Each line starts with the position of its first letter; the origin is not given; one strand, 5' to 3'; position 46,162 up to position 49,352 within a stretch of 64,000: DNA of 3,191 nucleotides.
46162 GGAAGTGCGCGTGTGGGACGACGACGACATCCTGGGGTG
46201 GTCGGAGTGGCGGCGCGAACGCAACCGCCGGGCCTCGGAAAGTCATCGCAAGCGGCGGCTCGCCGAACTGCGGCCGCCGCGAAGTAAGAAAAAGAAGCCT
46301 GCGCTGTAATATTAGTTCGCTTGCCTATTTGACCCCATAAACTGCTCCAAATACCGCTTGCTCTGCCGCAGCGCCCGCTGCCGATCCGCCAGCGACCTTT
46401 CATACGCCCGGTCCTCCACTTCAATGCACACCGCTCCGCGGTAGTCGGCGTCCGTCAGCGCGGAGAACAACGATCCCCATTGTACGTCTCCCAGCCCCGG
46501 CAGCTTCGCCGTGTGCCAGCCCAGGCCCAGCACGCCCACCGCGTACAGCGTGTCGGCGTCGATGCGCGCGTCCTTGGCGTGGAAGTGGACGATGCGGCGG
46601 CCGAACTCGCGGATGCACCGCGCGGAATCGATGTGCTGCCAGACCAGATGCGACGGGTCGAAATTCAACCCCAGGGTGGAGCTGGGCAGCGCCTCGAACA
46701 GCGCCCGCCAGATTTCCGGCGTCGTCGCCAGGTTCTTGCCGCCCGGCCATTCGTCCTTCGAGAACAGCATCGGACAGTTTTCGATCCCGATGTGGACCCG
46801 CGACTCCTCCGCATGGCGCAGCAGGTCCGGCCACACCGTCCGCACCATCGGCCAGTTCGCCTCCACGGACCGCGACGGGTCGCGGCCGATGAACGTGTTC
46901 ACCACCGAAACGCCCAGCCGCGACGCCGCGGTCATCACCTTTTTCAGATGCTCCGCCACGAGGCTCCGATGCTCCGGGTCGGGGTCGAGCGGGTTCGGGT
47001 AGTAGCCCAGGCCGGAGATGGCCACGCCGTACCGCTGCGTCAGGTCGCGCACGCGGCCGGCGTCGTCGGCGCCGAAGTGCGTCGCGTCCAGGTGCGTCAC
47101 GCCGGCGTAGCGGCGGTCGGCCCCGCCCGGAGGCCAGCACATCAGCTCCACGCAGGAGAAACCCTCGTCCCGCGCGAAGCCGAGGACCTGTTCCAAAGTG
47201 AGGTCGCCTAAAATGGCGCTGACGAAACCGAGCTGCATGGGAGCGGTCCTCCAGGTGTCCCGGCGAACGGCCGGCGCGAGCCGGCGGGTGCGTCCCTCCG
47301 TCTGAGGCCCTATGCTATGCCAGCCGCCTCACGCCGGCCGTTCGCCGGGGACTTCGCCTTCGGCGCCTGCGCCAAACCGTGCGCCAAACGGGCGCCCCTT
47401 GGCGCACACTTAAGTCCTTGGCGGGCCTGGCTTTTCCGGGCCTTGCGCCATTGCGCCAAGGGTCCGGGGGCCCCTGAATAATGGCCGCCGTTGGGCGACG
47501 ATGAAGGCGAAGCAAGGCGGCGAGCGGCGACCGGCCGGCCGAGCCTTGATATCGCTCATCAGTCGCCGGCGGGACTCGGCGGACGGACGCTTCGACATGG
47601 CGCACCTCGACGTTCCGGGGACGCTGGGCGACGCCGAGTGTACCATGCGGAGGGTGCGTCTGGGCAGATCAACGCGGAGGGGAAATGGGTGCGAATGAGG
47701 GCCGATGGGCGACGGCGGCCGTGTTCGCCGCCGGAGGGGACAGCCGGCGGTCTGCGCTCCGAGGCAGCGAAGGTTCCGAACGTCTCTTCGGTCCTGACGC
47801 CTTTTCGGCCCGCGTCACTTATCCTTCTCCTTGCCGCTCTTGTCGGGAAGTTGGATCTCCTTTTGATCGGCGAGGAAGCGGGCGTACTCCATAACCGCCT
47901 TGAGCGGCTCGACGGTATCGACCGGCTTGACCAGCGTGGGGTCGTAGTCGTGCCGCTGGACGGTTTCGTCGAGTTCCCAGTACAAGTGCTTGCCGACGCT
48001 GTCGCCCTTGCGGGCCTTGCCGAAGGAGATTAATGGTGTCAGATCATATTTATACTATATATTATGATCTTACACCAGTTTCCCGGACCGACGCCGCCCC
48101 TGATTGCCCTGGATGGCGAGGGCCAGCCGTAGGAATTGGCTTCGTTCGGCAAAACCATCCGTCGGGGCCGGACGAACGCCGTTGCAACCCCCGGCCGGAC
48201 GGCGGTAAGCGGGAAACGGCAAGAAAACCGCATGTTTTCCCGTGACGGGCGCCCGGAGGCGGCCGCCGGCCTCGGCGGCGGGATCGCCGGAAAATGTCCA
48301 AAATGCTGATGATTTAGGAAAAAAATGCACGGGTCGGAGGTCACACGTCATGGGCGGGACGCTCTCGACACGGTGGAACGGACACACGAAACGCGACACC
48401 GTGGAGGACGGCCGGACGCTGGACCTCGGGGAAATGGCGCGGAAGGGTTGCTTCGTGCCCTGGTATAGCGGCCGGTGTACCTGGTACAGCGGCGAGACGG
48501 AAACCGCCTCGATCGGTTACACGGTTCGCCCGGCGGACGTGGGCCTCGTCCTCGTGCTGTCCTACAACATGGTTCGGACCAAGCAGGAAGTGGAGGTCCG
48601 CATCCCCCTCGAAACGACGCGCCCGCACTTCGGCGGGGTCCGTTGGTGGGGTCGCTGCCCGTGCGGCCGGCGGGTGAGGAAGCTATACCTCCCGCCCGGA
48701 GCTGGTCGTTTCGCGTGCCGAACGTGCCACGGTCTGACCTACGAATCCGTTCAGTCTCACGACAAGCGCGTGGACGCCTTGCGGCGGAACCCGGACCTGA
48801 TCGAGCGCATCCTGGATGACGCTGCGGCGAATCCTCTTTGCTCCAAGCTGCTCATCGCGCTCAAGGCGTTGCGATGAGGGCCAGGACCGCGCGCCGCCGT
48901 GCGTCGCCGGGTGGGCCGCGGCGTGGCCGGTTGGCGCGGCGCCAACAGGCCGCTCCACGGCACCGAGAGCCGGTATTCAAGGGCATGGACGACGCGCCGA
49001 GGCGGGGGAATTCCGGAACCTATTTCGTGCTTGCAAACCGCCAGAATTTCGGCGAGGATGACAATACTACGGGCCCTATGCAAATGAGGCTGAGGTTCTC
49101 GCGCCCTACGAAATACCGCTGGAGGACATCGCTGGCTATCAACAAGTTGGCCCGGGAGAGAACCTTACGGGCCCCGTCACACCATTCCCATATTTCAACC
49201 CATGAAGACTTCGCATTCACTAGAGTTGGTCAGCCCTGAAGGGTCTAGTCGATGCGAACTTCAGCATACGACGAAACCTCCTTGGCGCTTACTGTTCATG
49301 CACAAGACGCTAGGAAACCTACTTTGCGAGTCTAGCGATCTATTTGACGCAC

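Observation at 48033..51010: Low-GC island with nested inverted pairs of a ~60-bp repeat, bounded by an AT-rich palindrome that truncates a host gene and followed by an IS481 transposase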

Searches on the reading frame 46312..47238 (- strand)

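Call 9: search_protein_families(library=pfam, proteins=[window:46312-47238:-], max_evalue=0.1)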
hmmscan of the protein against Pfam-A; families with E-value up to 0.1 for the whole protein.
window:46312-47238:- (308 aa): 1 family
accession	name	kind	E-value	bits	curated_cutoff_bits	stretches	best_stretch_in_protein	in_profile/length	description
PF01261.30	AP_endonuc_2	-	5.5e-37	128.2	31.1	1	21-298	3-247/249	Xylose isomerase-like TIM barrel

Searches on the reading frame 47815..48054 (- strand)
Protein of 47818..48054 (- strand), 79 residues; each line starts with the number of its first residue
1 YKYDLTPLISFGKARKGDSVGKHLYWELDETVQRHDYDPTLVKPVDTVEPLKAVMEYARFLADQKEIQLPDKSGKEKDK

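Call 9: search_protein_families(library=pfam, proteins=[window:47815-48033:-], max_evalue=0.1)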
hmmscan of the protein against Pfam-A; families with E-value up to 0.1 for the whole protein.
window:47815-48033:- (72 aa): 0 families

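Call 55: find_homologous_proteins(query=window:47818-48054:-, max_evalue=0.001)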
Query seq(79 aa) (79 aa): 1 proteins with E <= 0.001 among 1 candidates.
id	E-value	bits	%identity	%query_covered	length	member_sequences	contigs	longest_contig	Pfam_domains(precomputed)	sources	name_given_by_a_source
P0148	8.2e-29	117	98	71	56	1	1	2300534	-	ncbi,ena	-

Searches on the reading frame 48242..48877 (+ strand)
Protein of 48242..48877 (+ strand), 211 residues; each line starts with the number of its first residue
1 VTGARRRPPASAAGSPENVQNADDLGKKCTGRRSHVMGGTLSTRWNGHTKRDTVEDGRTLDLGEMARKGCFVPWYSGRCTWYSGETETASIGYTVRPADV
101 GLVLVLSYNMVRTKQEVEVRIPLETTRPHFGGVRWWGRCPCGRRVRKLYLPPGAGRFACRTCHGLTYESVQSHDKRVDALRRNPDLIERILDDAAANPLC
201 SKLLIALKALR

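Call 9: search_protein_families(library=pfam, proteins=[window:48242-48877:+], max_evalue=0.1)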
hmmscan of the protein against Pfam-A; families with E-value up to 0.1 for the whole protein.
window:48242-48877:+ (211 aa): 0 families

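Call 51: search_protein_families(library=pfam, proteins=[window:48350-48874:+], max_evalue=1)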
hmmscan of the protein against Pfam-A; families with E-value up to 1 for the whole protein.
window:48350-48874:+ (175 aa): 0 families

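Call 62: search_protein_representatives(protein=window:48350-48874:+)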
Query: 175 residues. Proteins with E-value up to 0.001 (for the whole library): 6766; up to 1e-10: 1856; up to 1e-30: 15. The best 150 are listed.
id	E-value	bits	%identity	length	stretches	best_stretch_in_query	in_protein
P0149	3.2e-50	186.4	58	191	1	1-175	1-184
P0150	3.1e-42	160.3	53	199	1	1-174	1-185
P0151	1.2e-38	148.6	53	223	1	1-157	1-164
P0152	7.4e-38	146.1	51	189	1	1-159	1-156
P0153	6.0e-37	143.1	50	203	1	1-173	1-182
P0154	1.2e-34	135.6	47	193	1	1-175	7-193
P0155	1.8e-34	135.0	51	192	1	1-173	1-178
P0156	1.4e-33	132.1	48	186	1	8-157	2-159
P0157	2.6e-33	131.3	57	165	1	1-134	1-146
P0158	3.2e-33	130.9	46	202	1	14-163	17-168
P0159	2.1e-31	125.1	50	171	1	1-146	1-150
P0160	4.1e-31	124.1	49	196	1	6-153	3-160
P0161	4.6e-31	123.9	51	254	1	1-137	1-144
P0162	9.2e-31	122.9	47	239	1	1-174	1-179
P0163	9.3e-31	122.9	48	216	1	1-173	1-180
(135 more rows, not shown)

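Call 70: search_protein_families(library=ncbifam, proteins=[window:48350-48874:+], max_evalue=0.1)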
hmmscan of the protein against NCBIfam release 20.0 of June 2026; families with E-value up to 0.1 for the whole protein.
window:48350-48874:+ (175 aa): 0 families

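Call 71: search_protein_families(library=padloc, proteins=[window:48350-48874:+], max_evalue=0.1)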
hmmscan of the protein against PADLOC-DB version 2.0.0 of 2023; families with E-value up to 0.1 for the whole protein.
window:48350-48874:+ (175 aa): 0 families

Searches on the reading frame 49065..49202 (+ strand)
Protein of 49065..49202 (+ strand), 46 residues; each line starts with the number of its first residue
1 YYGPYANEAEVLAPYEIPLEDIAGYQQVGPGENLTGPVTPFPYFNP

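Call 51: search_protein_families(library=pfam, proteins=[window:49065-49202:+], max_evalue=1)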
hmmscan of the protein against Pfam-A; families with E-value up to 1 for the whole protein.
seq(46 aa): 0 families

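Call 98: search_solved_structures(query=window:49065-49202:+, max_evalue=10, show_alignments=2)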
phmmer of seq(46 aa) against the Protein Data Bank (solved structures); distinct sequences matched with E-value up to 10: 1.
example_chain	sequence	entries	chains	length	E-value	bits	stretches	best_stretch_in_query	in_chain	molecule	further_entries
7q58_A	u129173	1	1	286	0.038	18.1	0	2-22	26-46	SAKe6BR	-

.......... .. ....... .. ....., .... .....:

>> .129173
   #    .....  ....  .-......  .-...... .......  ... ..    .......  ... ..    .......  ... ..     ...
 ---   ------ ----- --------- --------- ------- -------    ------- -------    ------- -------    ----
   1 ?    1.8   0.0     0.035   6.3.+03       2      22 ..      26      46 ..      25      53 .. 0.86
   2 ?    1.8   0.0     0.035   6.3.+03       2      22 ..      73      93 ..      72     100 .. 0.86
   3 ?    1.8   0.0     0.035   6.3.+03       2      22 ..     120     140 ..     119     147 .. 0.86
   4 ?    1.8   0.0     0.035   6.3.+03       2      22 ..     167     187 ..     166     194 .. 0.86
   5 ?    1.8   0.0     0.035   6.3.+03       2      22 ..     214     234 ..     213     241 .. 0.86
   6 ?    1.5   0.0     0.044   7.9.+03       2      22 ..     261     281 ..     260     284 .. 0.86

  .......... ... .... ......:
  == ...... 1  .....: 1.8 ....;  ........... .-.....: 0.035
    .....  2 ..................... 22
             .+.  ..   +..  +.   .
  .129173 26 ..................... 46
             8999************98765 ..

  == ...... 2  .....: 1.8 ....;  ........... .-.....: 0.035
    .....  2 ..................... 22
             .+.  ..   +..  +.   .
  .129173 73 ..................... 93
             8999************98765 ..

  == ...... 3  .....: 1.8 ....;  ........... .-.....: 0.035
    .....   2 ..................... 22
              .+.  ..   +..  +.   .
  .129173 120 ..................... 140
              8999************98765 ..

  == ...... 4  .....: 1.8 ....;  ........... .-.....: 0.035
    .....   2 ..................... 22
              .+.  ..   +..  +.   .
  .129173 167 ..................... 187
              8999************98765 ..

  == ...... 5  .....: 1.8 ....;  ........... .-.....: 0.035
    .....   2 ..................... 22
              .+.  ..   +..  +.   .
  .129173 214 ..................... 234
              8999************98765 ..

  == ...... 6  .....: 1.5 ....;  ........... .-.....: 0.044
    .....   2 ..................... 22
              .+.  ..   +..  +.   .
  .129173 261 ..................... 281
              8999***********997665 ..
